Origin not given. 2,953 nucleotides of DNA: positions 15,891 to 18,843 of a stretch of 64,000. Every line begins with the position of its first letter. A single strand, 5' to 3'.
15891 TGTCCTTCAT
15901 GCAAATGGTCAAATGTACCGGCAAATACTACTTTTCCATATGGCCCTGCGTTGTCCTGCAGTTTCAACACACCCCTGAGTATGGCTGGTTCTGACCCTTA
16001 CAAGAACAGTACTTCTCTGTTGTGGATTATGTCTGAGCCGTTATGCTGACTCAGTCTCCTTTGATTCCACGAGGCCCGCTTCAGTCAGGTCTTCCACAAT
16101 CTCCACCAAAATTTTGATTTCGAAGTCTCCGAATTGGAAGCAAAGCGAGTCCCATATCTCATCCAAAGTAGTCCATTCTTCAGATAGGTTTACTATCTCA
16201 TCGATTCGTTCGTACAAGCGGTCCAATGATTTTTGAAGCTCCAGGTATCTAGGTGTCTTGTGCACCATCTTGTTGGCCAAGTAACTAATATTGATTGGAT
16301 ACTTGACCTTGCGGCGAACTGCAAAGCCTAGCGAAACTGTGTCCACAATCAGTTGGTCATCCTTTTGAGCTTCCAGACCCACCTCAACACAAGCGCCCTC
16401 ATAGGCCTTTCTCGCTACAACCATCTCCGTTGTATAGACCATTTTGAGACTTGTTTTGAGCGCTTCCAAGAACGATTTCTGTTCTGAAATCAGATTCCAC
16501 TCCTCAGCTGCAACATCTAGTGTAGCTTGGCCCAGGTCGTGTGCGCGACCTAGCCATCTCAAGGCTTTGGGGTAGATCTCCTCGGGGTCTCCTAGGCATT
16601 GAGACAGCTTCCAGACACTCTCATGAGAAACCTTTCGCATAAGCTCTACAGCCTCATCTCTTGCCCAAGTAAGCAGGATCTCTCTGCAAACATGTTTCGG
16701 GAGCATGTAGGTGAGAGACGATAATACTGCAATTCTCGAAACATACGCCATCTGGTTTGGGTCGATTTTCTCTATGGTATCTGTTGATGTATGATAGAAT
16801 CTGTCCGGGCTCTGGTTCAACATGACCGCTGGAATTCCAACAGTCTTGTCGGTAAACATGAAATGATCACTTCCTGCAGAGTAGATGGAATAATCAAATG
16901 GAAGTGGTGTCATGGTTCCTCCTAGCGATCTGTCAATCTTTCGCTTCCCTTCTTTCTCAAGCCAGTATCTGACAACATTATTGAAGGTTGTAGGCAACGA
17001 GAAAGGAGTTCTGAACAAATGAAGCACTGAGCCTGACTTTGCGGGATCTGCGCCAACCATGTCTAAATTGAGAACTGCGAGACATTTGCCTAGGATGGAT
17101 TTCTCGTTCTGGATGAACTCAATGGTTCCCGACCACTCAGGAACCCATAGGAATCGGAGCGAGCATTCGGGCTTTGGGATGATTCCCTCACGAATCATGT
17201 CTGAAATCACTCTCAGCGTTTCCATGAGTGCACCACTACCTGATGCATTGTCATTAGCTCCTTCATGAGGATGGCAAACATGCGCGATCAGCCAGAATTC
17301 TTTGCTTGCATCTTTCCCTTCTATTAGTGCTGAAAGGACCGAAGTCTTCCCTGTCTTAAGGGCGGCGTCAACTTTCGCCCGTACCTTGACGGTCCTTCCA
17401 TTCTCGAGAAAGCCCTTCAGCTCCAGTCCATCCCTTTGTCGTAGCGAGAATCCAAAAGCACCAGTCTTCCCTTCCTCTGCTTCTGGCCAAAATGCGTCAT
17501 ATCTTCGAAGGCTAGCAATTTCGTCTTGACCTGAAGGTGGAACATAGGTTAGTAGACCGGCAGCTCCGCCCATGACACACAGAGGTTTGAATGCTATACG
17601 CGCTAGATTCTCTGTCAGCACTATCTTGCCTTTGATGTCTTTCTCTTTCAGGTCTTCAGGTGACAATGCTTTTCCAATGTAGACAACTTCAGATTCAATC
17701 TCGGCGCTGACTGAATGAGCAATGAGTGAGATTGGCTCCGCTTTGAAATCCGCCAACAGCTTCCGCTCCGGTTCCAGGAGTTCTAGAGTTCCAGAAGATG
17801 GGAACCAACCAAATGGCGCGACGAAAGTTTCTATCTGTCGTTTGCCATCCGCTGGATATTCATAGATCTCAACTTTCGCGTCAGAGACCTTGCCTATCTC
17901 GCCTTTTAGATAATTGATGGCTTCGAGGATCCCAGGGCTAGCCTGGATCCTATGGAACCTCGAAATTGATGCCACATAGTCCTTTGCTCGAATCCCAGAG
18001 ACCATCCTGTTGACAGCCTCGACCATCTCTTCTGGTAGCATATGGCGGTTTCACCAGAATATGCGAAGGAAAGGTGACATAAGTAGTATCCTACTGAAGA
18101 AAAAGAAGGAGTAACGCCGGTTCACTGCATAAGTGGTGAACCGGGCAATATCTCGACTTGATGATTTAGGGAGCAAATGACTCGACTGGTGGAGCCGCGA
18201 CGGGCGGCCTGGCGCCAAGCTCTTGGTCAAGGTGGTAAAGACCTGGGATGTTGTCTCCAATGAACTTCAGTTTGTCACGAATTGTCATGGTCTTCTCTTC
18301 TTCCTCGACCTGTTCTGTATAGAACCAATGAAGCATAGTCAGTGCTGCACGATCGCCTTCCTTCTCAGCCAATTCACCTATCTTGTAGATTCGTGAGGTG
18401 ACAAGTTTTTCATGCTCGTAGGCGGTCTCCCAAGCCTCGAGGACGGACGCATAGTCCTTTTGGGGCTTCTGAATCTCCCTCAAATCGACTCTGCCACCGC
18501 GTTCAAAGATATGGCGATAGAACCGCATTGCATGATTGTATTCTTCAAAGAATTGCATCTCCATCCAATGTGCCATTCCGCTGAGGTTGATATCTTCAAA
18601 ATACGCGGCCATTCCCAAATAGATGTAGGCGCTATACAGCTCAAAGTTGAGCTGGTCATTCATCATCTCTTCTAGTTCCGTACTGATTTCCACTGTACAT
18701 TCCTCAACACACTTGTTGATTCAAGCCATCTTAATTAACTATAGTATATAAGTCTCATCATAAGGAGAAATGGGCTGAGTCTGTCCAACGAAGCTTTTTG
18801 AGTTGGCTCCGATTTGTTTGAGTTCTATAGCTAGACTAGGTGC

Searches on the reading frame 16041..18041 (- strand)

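Call 8: search_protein_families(library=pfam, proteins=[window:16041-18041:-], max_evalue=0.001)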
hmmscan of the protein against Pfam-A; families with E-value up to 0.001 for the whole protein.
window:16041-18041:- (666 aa): 2 families
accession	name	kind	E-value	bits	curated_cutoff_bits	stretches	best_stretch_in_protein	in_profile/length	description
PF04389.22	Peptidase_M28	-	3.5e-18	66.5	21.3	1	240-438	6-189/193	Peptidase family M28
PF16254.10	DUF4910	-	1.6e-11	44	26.6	1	228-333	51-148/247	Domain of unknown function (DUF4910)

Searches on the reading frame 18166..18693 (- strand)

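Call 8: search_protein_families(library=pfam, proteins=[window:18166-18693:-], max_evalue=0.001)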
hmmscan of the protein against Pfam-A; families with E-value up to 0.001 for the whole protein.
window:18166-18693:- (175 aa): 1 family
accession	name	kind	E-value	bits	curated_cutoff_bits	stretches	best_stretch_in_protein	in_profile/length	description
PF00210.30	Ferritin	-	8.9e-36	123.4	24.5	1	9-143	2-140/142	Ferritin-like domain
